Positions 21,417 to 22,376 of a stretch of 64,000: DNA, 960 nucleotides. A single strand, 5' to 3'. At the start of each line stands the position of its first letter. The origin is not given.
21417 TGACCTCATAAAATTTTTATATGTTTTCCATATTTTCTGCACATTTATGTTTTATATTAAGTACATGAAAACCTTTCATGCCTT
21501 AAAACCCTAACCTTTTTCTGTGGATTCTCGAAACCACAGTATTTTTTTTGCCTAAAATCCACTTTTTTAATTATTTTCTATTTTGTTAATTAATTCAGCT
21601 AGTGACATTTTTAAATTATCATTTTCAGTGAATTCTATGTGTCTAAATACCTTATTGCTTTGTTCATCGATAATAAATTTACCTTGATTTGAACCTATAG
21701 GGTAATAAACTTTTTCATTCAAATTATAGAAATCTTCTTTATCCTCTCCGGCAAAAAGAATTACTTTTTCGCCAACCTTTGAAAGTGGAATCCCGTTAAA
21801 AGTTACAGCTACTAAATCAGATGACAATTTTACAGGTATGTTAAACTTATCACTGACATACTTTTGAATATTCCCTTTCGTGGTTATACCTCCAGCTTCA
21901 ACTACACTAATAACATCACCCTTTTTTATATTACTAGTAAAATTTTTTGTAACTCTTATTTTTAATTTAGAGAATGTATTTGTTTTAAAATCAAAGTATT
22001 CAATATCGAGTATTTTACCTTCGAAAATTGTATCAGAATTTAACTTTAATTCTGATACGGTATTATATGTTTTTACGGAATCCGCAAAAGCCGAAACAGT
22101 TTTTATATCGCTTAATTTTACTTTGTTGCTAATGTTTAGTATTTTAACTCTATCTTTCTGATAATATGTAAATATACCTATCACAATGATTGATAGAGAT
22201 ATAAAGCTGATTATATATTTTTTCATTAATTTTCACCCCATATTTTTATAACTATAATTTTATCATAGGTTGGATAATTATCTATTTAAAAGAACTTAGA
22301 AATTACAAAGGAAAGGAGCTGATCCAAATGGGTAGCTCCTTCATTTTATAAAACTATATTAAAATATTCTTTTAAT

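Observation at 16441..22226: Relic of a segmental duplication: gene fragment plus repeat copy mirrors an intact gene plus repeat copy 5 kb away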

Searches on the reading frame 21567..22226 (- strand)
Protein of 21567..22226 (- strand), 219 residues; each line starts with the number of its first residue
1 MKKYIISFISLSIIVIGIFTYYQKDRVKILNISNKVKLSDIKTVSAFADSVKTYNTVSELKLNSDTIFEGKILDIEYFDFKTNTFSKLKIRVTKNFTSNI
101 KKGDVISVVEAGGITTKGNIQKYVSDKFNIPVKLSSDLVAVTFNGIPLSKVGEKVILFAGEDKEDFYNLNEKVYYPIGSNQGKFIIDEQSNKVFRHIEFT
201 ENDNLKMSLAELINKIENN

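Call 7: search_protein_families(library=pfam, proteins=[window:21567-22226:-], max_evalue=0.01)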
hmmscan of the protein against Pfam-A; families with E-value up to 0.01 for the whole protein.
window:21567-22226:- (219 aa): 0 families

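Call 10: find_homologous_proteins(query=window:21570-22226:-, max_evalue=0.001)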
Query window:21570-22226:- (219 aa): 1 proteins with E <= 0.001 among 1057 candidates.
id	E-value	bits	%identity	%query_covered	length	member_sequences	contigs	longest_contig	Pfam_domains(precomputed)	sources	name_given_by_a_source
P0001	1.1e-130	451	100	100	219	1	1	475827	-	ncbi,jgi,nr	ncbi:MAG: hypothetical protein K0S51_1130 [Bacillales bacterium]|jgi:hypothetical protein|nr:hypothe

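Call 15: find_encoding_contigs(protein=P0001, flank=10000, max_places=6)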
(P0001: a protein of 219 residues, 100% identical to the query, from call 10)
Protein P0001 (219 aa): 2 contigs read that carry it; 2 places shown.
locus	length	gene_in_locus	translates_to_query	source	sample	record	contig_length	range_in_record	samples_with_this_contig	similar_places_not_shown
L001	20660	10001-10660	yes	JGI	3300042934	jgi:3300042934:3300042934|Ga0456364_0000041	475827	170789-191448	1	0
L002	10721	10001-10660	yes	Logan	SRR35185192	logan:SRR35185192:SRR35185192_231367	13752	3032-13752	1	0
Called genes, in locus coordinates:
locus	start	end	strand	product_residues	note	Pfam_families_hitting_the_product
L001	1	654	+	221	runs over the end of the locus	PF00702:Hydrolase, PF12710:HAD (weak), PF13419:HAD_2, PF13242:Hydrolase_like (weak)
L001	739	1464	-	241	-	PF08795:DUF1796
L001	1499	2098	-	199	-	PF13238:AAA_18 (faint)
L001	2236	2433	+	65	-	PF13783:DUF4177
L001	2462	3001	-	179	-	-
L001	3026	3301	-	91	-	-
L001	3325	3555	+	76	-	-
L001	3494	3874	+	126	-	-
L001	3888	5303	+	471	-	PF01522:Polysacc_deac_1, PF14275:DUF4362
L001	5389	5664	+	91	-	PF11518:DUF3221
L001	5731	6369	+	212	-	PF04199:Cyclase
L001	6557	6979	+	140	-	-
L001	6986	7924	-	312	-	PF00892:EamA, PF03151:TPT, PF00892:EamA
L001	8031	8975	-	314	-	PF00795:CN_hydrolase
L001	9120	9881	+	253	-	PF00797:Acetyltransf_2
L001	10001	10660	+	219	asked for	-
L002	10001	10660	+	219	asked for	-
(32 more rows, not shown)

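Call 17: search_protein_representatives(protein=window:21570-22226:-)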
Query: 219 residues. Proteins with E-value up to 0.001 (for the whole library): 209; up to 1e-10: 73; up to 1e-30: 7. The best 150 are listed.
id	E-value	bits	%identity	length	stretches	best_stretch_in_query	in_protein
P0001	3.5e-131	451.4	100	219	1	1-219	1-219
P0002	3.0e-45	170.9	45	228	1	5-217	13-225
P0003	8.3e-40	153.2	50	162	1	58-211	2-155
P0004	8.8e-37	143.3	46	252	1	35-196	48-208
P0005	2.9e-36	141.6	41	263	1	35-216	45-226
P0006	3.0e-36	141.6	43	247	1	5-196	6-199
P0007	1.6e-32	129.4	43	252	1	33-196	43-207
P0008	1.7e-27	113.0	41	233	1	40-219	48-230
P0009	5.0e-25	104.9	37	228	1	9-192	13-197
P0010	9.8e-25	104.0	38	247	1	40-212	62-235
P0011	9.8e-25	104.0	41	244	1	38-187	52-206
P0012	3.0e-24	102.4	35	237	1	35-217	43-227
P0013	2.0e-23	99.7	38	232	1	25-197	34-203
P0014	8.3e-23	97.7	39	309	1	36-212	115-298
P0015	2.1e-22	96.4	35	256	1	38-217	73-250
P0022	2.7e-20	89.5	38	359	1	48-198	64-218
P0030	1.3e-18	84.0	35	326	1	38-197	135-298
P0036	4.3e-17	79.0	34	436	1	37-218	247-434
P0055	2.7e-13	66.6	31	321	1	43-212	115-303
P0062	4.6e-12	62.6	33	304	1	41-217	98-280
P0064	1.0e-11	61.5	31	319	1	48-217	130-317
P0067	3.5e-11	59.7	33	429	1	49-216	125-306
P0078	2.9e-10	56.8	32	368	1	46-188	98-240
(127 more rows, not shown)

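Call 32: search_protein_families(library=pfam, alignment_id=A2, max_evalue=0.01)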
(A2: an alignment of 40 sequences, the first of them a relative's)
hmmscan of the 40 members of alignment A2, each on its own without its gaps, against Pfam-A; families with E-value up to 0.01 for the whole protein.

A. member 1, P0001 (219 aa): 0 families

B. families by the number of members that match (of 40 scanned): 2 families
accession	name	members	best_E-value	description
PF16230.10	DUF4889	1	0.0023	Domain of unknown function (DUF4889)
PF16339.10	DUF4969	1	0.0033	Domain of unknown function (DUF4969)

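Call 33: search_solved_structures(query=A2, max_evalue=1)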
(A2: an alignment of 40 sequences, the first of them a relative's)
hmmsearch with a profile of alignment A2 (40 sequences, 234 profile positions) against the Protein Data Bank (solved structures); distinct sequences matched with E-value up to 1: 2.
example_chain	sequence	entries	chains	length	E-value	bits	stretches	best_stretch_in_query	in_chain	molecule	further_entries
7yb7_A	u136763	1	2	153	0.81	12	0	91-132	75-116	Apoptosis regulator Bcl-2,Bcl-2-like protein 1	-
6kif_D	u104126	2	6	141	0.87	11.9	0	131-172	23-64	Photosystem I reaction center subunit II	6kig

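Call 34: search_protein_families(library=ncbifam, proteins=[P0001, P0002, P0004, P0008, P0010], max_evalue=0.01)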
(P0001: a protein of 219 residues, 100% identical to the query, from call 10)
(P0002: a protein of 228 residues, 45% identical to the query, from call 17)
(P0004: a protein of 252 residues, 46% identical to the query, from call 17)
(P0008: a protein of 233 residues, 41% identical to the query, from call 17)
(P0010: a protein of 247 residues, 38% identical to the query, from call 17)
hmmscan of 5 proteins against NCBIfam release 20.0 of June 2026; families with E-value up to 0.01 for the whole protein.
P0001 (219 aa): 0 families

P0002 (228 aa): 0 families

P0004 (252 aa): 1 family
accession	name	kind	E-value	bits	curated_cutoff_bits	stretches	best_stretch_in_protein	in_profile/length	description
NF010155.0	PRK13634.1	equivalog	0.00074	18.9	413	1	103-165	200-262/290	energy-coupling factor ABC transporter ATP-binding protein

P0008 (233 aa): 0 families

P0010 (247 aa): 1 family
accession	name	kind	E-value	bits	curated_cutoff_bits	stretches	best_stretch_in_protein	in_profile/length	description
NF033802.1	AimP_fam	subfamily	1.1e-05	25.5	35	1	1-27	1-25/43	lysogeny pheromone AimP family peptide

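Call 38: find_related_loci(query=A3, collection=genome_contigs, flank=6000)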
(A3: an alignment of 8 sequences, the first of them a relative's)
Query A3 (219 aa) in genome_contigs; peptide patterns used: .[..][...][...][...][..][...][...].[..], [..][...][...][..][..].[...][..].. (x = any residue, [..] = any of these).
120 stretches matched a pattern; 1 encode a relative of the query (tblastn E <= 1e-3); 1 distinct loci.
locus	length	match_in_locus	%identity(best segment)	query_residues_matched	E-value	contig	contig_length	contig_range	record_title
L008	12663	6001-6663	45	1-210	3e-54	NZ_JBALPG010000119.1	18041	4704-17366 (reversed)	Neobacillus drentensis strain JJ1435 JJ-1435_contig_123, whole genome shotgun sequence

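Call 42: predict_structure(alignment_id=A2)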
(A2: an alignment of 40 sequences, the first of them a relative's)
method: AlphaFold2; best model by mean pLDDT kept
length: 219 residues; sequences in the alignment: 40
mean_pLDDT: 89.5   pTM: 0.83
mean pLDDT of the five models: 89.5, 88.9, 88.9, 88.3, 87.4
residues with pLDDT >= 90: 157; 70-90: 32; 50-70: 30; < 50: 0
segments of 3 or more residues with pLDDT < 50: none
pLDDT, mean of each block of 10 residues (from residue 1): 60 65 75 85 91 92 98 97 97 96 98 96 89 95 95 98 95 95 97 84 79 95
secondary structure, 60 per line:
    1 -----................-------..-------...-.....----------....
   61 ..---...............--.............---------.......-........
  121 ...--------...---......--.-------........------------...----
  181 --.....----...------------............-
elements in order: H6-21 E42-46 H57-62 E66-80 E83-95 E105-111 E113-116 H117-123 E138-143 E154-161 E174-176 E183-187 E192-194 H209-218

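Call 46: fold_search(model_id=the predicted structure, library=pdb)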
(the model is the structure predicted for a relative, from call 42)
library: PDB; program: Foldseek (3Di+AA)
matches with E <= 10: 644; with E <= 0.001: 0
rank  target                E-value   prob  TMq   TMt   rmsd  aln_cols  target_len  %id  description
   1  6xzu_B                1.1e-03  1.00  0.32  0.45   7.1       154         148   10  Complex of C-terminal domain of murine complement C3b with the hC3Nb3 nanobody (released 2020-08-12)
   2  1jb3                  1.2e-03  1.00  0.39  0.63   7.0       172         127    9  The Laminin-Binding Domain of Agrin is structurally related to N-TIMP-1 (released 2001-08-08)
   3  3i70                  1.4e-03  1.00  0.40  0.65   7.1       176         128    8  Long-wavelength structure of NtA (released 2010-03-02)
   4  4e0s_A                1.8e-03  0.99  0.29  0.05  10.7       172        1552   12  Crystal Structure of C5b-6 (released 2012-04-18)
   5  5fob_B                2.7e-03  1.00  0.33  0.10   8.4       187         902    8  Crystal Structure of Human Complement C3b in complex with Smallpox Inhibitor of Complement (SPICE) (released 2016-04-06)
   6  1jc7                  2.8e-03  1.00  0.40  0.64   7.1       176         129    8  The Laminin-Binding Domain of Agrin is Structurally Related to N-TIMP-1 (released 2001-08-08)
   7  1pxu                  3.8e-03  1.00  0.35  0.56  13.3       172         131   10  Crystal structure of chicken NtA from a eukaryotic source at 2.2A resolution (released 2004-06-29)
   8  1uap_MODEL_1_A        5.3e-03  1.00  0.31  0.48  13.9       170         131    9  NMR structure of the NTR domain from human PCOLCE1 (released 2003-07-15)
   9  5fo8_B                6.0e-03  0.99  0.33  0.10   7.9       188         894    7  Crystal Structure of Human Complement C3b in Complex with MCP (CCP1-4) (released 2016-04-06)
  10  3l5n_B                6.7e-03  0.99  0.33  0.10   8.3       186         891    9  Staphylococcal Complement Inhibitor (SCIN) in complex with Human Complement Component C3b (released 2010-08-04)
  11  6rqj_A                9.4e-03  0.89  0.30  0.09  11.9       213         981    9  Structure of human complement C5 complexed with tick inhibitors OmCI, RaCI1 and CirpT1 (released 2020-01-08)
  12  3ma2_C                1.1e-02  0.99  0.27  0.46   6.6       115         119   12  Complex membrane type-1 matrix metalloproteinase (MT1-MMP) with tissue inhibitor of metalloproteinase-1 (TIMP-1) (released 2010-06-30)
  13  2a74_F                1.1e-02  0.97  0.34  0.26  11.0       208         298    7  Human Complement Component C3c (released 2005-09-27)
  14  2win_F                1.2e-02  0.98  0.32  0.10   8.5       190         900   10  C3 convertase (C3bBb) stabilized by SCIN (released 2009-06-09)
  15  1uea_B                1.4e-02  1.00  0.34  0.40   6.7       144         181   11  MMP-3/TIMP-1 COMPLEX (released 1998-10-14)
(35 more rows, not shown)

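Call 65: search_protein_families(library=pfam, proteins=[P0014, P0030, P0036, P0055, P0064, P0067, P0078, P0022, P0062], max_evalue=0.01)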
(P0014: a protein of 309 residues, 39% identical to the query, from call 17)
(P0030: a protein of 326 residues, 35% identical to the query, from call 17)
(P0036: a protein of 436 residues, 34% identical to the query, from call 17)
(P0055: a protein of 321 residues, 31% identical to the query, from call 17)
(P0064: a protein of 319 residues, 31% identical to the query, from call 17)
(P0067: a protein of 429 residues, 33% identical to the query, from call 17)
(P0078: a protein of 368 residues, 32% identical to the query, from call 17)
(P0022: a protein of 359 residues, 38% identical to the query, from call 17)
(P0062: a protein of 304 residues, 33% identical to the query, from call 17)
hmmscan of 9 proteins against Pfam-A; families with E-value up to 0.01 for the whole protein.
P0014 (309 aa): 0 families

P0030 (326 aa): 0 families

P0036 (436 aa): 3 families
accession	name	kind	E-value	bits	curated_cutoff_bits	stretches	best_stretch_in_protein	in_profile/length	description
PF04545.22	Sigma70_r4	-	2.8e-14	52.8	24.1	1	109-157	2-50/50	Sigma-70, region 4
PF08281.18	Sigma70_r4_2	-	1.9e-11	43.8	25.7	1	105-155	4-54/54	Sigma-70, region 4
PF04542.20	Sigma70_r2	-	2.2e-09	37.4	24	1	16-81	2-69/71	Sigma-70 region 2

P0055 (321 aa): 0 families

P0064 (319 aa): 0 families

P0067 (429 aa): 0 families

P0078 (368 aa): 0 families

P0022 (359 aa): 0 families

P0062 (304 aa): 0 families

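Call 71: search_dna_similar(query=window:21570-22226:-, collection=plasmids, mode=protein, max_evalue=0.00001, max_rows=12)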
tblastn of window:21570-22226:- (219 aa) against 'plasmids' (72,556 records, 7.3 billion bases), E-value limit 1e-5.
Records with a match: 5; places in all: 5; records where one place covers at least 80% of the query: 3.
Best place of each record, by identity: <60% 5.
By first word of the organism name: Bacillus 3; Clostridium 2.
By predicted mobility (MOB-suite, as given by PLSDB): non-mobilizable 5.
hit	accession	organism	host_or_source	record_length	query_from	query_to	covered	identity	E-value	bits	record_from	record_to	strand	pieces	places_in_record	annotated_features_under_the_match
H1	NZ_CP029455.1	Bacillus cereus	Chives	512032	31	219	86%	39.1%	1e-33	134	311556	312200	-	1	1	hypothetical protein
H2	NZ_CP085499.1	Bacillus cereus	coffee,cell culture,root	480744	31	219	86%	39.1%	1e-33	134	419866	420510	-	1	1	hypothetical protein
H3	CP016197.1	Bacillus thuringiensis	organism,soil sample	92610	35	196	74%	45.1%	3e-36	141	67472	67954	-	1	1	hypothetical protein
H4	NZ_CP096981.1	Clostridium felsineum DSM 794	whole organism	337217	27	203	81%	32.8%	4e-13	75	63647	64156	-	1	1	hypothetical protein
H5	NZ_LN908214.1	Clostridium beijerinckii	-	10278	40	203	75%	28.0%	2e-6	55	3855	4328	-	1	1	matrixin family metalloprotease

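Call 72: get_annotated_region(hit=H5, flank=4000)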
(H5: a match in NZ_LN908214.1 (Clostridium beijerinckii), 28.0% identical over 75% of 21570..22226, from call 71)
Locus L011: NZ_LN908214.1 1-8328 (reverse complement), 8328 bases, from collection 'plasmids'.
description: Clostridium beijerinckii isolate C. beijerinckii DSM 6423 plasmid II, complete sequence
organism: Clostridium beijerinckii (NCBI taxid 1520)
taxonomy: Bacteria; Bacillota; Clostridia; Eubacteriales; Clostridiaceae; Clostridium; Clostridium beijerinckii
host: -; source: -; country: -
typing (MOB-suite, as given by PLSDB): non-mobilizable
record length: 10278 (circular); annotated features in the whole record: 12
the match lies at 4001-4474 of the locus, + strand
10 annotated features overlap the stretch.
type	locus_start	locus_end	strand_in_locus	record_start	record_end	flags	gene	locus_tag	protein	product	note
CDS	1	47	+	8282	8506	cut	-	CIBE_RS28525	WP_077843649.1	hypothetical protein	-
CDS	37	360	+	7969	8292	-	mobC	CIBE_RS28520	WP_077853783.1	plasmid mobilization relaxosome protein MobC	-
CDS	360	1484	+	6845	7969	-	-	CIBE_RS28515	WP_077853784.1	relaxase/mobilization nuclease domain-containing protein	-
CDS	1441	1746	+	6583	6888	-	-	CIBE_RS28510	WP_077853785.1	hypothetical protein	-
CDS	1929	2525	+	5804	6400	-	-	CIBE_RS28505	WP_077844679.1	recombinase family protein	GO:0006310 - DNA recombination [Evidence IEA]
CDS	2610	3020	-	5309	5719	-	-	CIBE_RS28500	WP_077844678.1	hypothetical protein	-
CDS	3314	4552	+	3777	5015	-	-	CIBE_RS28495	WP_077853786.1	matrixin family metalloprotease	GO:0006508 - proteolysis [Evidence IEA]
CDS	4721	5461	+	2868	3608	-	-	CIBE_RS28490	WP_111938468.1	DUF4362 domain-containing protein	-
CDS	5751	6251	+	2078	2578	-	-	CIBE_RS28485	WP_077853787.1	helix-turn-helix domain-containing protein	-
CDS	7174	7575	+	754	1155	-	-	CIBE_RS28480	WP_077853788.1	RNase H1/viroplasmin domain-containing protein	-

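Call 73: get_annotated_region(hit=H3, flank=4000)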
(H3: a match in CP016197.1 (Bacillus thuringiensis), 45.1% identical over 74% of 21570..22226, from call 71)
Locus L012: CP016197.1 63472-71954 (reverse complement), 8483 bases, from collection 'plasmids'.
description: Bacillus thuringiensis serovar coreanensis strain ST7 plasmid pST7-3, complete sequence
organism: Bacillus thuringiensis (NCBI taxid 180843)
taxonomy: Bacteria; Bacillota; Bacilli; Bacillales; Bacillaceae; Bacillus; Bacillus thuringiensis
host: -; source: organism,soil sample; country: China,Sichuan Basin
typing (MOB-suite, as given by PLSDB): non-mobilizable; replicon rep_cluster_242
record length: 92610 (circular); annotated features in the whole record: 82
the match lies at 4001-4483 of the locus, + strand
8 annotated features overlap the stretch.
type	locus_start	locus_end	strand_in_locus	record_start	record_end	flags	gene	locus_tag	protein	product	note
CDS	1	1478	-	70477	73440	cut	-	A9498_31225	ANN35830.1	transposase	-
CDS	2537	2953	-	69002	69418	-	-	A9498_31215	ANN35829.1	hypothetical protein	-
CDS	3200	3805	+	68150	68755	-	-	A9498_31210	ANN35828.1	hypothetical protein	-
CDS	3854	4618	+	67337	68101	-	-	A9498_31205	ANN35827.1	hypothetical protein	-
CDS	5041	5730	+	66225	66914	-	-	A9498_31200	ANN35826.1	transposase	-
CDS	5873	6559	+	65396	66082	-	-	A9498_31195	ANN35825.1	transposase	-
CDS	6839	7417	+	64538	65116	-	-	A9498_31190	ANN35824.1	hypothetical protein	-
CDS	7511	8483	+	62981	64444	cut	-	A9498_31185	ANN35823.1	hypothetical protein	-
